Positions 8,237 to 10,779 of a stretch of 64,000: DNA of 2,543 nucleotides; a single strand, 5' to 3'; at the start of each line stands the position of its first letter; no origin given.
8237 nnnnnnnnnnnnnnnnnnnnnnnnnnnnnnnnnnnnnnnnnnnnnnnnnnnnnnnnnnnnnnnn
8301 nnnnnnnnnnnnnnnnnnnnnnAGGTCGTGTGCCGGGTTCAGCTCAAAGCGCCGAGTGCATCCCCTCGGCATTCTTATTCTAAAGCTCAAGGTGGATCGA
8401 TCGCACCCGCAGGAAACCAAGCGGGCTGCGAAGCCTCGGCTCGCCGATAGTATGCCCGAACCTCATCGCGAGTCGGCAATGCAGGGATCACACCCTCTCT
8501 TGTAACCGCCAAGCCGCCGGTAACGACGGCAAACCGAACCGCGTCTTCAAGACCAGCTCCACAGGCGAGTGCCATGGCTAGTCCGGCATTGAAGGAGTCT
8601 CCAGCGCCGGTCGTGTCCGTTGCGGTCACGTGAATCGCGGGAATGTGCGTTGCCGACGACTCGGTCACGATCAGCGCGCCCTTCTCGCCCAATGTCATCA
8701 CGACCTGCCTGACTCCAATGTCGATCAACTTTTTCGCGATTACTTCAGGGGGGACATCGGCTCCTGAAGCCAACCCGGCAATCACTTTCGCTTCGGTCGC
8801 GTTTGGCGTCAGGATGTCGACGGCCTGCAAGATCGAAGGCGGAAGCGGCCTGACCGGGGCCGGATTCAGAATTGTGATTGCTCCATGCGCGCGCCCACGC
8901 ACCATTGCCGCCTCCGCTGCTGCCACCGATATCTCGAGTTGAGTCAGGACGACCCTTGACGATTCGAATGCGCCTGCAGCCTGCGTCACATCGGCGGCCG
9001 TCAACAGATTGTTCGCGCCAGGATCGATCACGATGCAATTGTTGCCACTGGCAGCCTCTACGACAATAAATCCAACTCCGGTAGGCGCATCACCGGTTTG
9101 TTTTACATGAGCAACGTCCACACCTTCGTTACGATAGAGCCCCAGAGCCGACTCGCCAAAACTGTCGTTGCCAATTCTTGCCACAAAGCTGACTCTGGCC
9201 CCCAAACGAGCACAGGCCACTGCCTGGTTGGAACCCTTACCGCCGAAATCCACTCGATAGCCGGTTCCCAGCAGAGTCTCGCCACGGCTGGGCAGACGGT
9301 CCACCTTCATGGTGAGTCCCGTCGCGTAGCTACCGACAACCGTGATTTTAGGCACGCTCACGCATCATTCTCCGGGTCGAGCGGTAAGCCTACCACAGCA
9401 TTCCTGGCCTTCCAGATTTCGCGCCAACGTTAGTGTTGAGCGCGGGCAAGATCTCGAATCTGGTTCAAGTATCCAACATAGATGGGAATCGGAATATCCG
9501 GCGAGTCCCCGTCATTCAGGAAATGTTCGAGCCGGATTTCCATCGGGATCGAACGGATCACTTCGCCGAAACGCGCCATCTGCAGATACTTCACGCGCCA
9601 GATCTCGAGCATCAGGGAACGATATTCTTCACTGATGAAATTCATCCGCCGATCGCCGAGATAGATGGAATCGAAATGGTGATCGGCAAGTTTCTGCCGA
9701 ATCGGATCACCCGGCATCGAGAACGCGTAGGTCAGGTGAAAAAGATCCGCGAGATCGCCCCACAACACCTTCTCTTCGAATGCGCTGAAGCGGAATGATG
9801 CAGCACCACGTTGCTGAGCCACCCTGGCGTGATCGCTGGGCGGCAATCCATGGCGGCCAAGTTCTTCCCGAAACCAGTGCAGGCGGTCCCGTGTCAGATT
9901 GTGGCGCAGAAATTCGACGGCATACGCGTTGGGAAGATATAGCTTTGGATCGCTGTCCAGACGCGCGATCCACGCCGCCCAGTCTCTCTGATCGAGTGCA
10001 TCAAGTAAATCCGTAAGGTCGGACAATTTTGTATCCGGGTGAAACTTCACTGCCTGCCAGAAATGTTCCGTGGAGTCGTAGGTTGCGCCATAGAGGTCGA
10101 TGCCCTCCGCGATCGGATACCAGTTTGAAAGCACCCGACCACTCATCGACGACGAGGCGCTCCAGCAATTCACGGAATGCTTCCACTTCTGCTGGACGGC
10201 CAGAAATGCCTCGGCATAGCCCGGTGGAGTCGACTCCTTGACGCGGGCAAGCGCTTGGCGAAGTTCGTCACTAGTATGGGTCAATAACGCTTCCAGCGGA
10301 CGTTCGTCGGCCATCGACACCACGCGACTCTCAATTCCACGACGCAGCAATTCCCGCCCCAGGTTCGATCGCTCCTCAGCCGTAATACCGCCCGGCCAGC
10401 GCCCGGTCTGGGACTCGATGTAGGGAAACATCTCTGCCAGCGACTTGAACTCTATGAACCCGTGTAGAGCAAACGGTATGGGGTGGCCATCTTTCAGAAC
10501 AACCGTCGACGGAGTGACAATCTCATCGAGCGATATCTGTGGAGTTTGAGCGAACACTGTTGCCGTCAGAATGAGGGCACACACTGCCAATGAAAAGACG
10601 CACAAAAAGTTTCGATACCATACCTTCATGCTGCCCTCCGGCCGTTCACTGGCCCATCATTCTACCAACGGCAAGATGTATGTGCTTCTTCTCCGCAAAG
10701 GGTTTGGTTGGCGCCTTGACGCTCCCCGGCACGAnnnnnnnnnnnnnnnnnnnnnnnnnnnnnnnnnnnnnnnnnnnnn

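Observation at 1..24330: Seven IUNH-fold nucleoside-hydrolase paralogues (at least five exported) with two ribokinases, DeoC and a sugar permease: candidate extracytoplasmic riboside-scavenging island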

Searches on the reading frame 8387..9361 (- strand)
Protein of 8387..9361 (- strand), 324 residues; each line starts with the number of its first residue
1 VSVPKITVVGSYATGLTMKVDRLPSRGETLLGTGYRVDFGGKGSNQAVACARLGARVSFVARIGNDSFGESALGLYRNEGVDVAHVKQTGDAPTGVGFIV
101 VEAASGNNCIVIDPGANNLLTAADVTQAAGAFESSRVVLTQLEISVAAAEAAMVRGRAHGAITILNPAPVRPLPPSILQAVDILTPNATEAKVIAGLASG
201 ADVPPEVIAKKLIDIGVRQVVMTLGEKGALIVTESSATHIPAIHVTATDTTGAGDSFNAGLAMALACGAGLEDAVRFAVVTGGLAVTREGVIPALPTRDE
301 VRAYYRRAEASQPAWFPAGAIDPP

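Call 3: search_protein_families(library=pfam, proteins=[window:8387-9361:-])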
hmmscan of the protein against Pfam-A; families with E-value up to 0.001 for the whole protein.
window:8387-9361:- (324 aa): 3 families
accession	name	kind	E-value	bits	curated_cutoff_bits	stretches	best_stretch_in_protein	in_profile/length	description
PF00294.29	PfkB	-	1.9e-62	211.7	25.8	1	5-297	3-301/302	pfkB family carbohydrate kinase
PF08543.17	Phos_pyr_kin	-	2.9e-11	43.7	27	1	164-278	103-224/246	Phosphomethylpyrimidine kinase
PF25270.1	Khk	-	2.8e-05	23.9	35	1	183-303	243-360/365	Prokaryotic ketohexokinase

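Call 41: search_protein_families(library=ncbifam, proteins=[window:8387-9361:-], max_evalue=0.00001)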
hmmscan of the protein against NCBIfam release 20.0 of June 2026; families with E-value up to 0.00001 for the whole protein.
window:8387-9361:- (324 aa): 24 families
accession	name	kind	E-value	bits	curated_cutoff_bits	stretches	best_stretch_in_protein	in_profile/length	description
TIGR02152.1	D_ribokin_bact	equivalog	1.7e-90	303.4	299.65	1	6-302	1-297/298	ribokinase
NF008353.0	PRK11142.1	equivalog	6.6e-82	275.4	341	1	5-306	4-304/307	ribokinase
TIGR04382.1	myo_inos_iolC_N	equivalog_domain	1.4e-30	106.6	300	1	35-304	29-308/309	5-dehydro-2-deoxygluconokinase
NF040938.1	KDG_KDGal_kin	equivalog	2.9e-27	95.6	400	2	179-304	182-302/305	bifunctional 2-dehydro-3-deoxygluconokinase/2-dehydro-3-deoxygalactonokinase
NF053626.1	RibKinHalex1628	equivalog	4.3e-25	88.8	330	1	10-304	8-290/293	ATP-dependent ribose-1-phosphate kinase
NF006957.1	PRK09434.1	equivalog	1.6e-23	83.7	450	1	39-300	26-301/302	fructokinase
TIGR03168.1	1-PFK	subfamily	6.4e-23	81.1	216.4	1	176-305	172-299/305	hexose kinase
NF041134.1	R1P_kin_Thcocales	equivalog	8.3e-23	81.2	500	1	8-303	5-280/291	ADP-dependent ribose-1-phosphate kinase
NF049991.1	TagKinase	equivalog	1.5e-22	79.8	420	1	50-307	51-317/321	tagatose kinase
TIGR03828.1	pfkB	equivalog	9e-22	77.5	292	1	181-303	177-297/305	1-phosphofructokinase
TIGR02198.1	rfaE_dom_I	equivalog_domain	5.3e-20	71.8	345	1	41-291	48-302/315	D-glycero-beta-D-manno-heptose-7-phosphate kinase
NF041332.1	KDG_KDGal_kin_Halo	equivalog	2.1e-17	63.5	440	1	176-306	185-311/320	bifunctional 2-dehydro-3-deoxygluconokinase/2-dehydro-3-deoxygalactonokinase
NF047869.1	myo_kin_aldol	exception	5.9e-17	61.2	600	2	227-310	247-336/586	bifunctional 5-dehydro-2-deoxygluconokinase/5-dehydro-2-deoxyphosphogluconate aldolase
NF041164.1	NucKinThplmales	equivalog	1.2e-16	60.8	450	1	217-286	202-272/295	nucleoside kinase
NF007321.0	PRK09813.1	equivalog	2.5e-16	60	247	1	210-276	179-245/261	fructoselysine 6-kinase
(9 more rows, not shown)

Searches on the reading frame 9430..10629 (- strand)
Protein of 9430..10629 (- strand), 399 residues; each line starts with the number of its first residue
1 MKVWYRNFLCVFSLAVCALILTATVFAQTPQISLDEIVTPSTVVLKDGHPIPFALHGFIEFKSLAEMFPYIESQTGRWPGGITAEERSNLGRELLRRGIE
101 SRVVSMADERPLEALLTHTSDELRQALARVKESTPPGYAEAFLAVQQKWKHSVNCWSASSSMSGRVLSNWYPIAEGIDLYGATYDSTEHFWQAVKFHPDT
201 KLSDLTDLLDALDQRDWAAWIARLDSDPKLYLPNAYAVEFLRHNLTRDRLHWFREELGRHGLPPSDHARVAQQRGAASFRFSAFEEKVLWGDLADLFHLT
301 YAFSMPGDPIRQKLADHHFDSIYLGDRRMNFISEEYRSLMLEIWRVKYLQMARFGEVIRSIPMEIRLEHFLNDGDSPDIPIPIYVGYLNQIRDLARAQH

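Call 3: search_protein_families(library=pfam, proteins=[window:9430-10629:-])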
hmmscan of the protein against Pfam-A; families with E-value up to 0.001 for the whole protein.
window:9430-10629:- (399 aa): 0 families

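Call 6: search_protein_families(library=ncbifam, proteins=[window:9430-10629:-], max_evalue=0.01)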
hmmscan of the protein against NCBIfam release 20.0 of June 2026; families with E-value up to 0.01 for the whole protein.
window:9430-10629:- (399 aa): 0 families

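Call 14: search_solved_structures(query=window:9430-10629:-, max_evalue=10, show_alignments=1)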
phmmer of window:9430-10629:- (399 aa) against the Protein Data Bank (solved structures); distinct sequences matched with E-value up to 10: 0.

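Call 17: search_protein_families(library=pfam, proteins=[window:9430-10629:-], max_evalue=10)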
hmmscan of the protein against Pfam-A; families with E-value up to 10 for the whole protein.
window:9430-10629:- (399 aa): 0 families

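Call 38: find_homologous_proteins(query=window:9430-10629:-, max_evalue=0.001)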
Query window:9430-10629:- (399 aa): 2981 proteins with E <= 0.001 among 8000 candidates; the best 120 are listed.
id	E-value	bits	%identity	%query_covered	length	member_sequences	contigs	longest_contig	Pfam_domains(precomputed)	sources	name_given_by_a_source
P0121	1.2e-273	925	100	100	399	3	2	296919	-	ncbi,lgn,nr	ncbi:MAG: hypothetical protein HY010_17395 [Acidobacteria bacterium]|nr:hypothetical protein [Acidob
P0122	2.6e-257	872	95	100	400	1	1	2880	-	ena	-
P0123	1.0e-253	860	93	100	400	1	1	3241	-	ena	-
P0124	7.2e-251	850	92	100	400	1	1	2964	-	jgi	jgi:hypothetical protein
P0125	2.3e-250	849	92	100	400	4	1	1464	-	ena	-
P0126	2.3e-214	730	79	100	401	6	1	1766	-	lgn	-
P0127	5.7e-214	729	83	93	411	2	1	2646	-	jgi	jgi:hypothetical protein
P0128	3.6e-213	726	83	93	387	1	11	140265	-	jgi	jgi:hypothetical protein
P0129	2.4e-212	724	80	98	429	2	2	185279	-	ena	-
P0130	2.7e-212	723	78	100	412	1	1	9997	-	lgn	-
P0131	3.7e-212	723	79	99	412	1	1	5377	-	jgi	jgi:hypothetical protein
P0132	4.4e-212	723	83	93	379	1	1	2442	-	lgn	-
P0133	4.7e-212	723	83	93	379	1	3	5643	-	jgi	jgi:hypothetical protein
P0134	5.7e-212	722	82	93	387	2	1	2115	-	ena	-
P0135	7.1e-212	722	78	100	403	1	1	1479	-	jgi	jgi:hypothetical protein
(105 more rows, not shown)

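Call 47: predict_structure(alignment_id=A2)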
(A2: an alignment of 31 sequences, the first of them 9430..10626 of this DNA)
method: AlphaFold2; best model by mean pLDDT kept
length: 398 residues; sequences in the alignment: 31
mean_pLDDT: 70.9   pTM: 0.66
mean pLDDT of the five models: 70.9, 69.7, 64.3, 59.3, 53.3
residues with pLDDT >= 90: 106; 70-90: 117; 50-70: 88; < 50: 87
segments of 3 or more residues with pLDDT < 50: 1-4, 20-26, 153-189, 275-280, 342-357, 368-380
pLDDT, mean of each block of 10 residues (from residue 1): 53 57 51 92 87 76 93 88 90 87 73 83 95 92 78 38 31 32 38 76 95 92 87 81 91 85 85 52 67 89 92 90 67 56 44 46 52 41 55 58
secondary structure, 60 per line:
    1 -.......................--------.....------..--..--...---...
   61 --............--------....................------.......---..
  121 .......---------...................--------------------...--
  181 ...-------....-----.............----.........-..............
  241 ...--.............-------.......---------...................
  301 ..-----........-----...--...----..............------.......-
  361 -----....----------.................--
elements in order: H2-24 H33-37 E52-54 E58-60 H63-74 H83-102 H109-115 H119-127 H137-155 E176-178 E181-183 H191-194 H201-212 H217-225 H227-243 H246-258 H267-272 H282-302 H308-315 E321-323 E326-328 H333-346 H353-359 H366-369 H380-396

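Call 50: fold_search(model_id=the predicted structure, library=pdb)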
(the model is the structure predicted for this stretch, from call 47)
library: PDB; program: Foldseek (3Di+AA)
matches with E <= 10: 42; with E <= 0.001: 0
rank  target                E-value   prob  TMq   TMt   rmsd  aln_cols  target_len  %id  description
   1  5ovh                  1.3e+00  0.06  0.13  0.12  21.3       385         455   11  Ras guanine nucleotide exchange factor SOS1 (Rem-cdc25) in complex with small molecule inhibitor compound 21 (released 2019-02-06)
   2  5xbk_C                2.3e+00  0.04  0.13  0.14  19.0       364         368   11  Crystal structure of human Importin4 (released 2018-02-14)
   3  4us1_S                2.5e+00  0.01  0.09  0.09  23.5       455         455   11  The crystal structure of H-Ras and SOS in complex with ligands (released 2015-03-04)
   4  8ta2_A                3.1e+00  0.03  0.14  0.13  21.6       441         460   11  Cryo-EM structure of the human CLC-2 chloride channel transmembrane domain with bound inhibitor AK-42 (released 2024-01-31)
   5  5mfm_F                3.1e+00  0.02  0.10  0.11  19.7       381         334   13  Designed armadillo repeat protein peptide fusion YIIIM6AII_GS11_(KR)5 (released 2017-09-13)
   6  6ff6                  3.2e+00  0.03  0.09  0.15  19.9       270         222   12  Crystal structure of novel repeat protein BRIC1 (released 2018-09-05)
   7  2mx8_MODEL_1_A        3.4e+00  0.10  0.12  0.25  12.8       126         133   11  NMR structure of N-terminal domain from A. ventricosus minor ampullate spidroin (MiSp) at pH 7.2 (released 2015-08-19)
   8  6qvb_A                3.4e+00  0.03  0.13  0.10  21.9       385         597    9  CryoEM structure of the human ClC-1 chloride channel, CBS state 3 (released 2019-05-08)
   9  8ta5_B                3.4e+00  0.02  0.12  0.09  20.6       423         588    9  Title: Cryo-EM structure of the human CLC-2 chloride channel transmembrane domain with asymmetric C-terminal (released 2024-01-31)
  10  8ta5_A                3.4e+00  0.02  0.13  0.09  19.6       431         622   11  Title: Cryo-EM structure of the human CLC-2 chloride channel transmembrane domain with asymmetric C-terminal (released 2024-01-31)
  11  7avl_B                3.6e+00  0.03  0.11  0.10  20.2       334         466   10  Crystal structure of SOS1 in complex with compound 4 (released 2021-03-24)
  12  8ta4_A                3.6e+00  0.03  0.14  0.10  20.7       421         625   11  Cryo-EM structure of the human CLC-2 chloride channel transmembrane domain with symmetric C-terminal (released 2024-01-31)
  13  4bwe_B                4.1e+00  0.01  0.07  0.07  29.4       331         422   12  Crystal structure of C-terminally truncated glypican-1 after controlled dehydration to 86 percent relative humidity (released 2013-12-18)
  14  7avi_A                4.3e+00  0.01  0.10  0.09  24.3       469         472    9  Crystal structure of SOS1 in complex with compound 2 (released 2021-03-24)
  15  8ct1_A                4.3e+00  0.01  0.09  0.06  29.4       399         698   10  CryoEM structure of human S-OPA1 assembled on lipid membrane in membrane-adjacent state (released 2023-08-30)
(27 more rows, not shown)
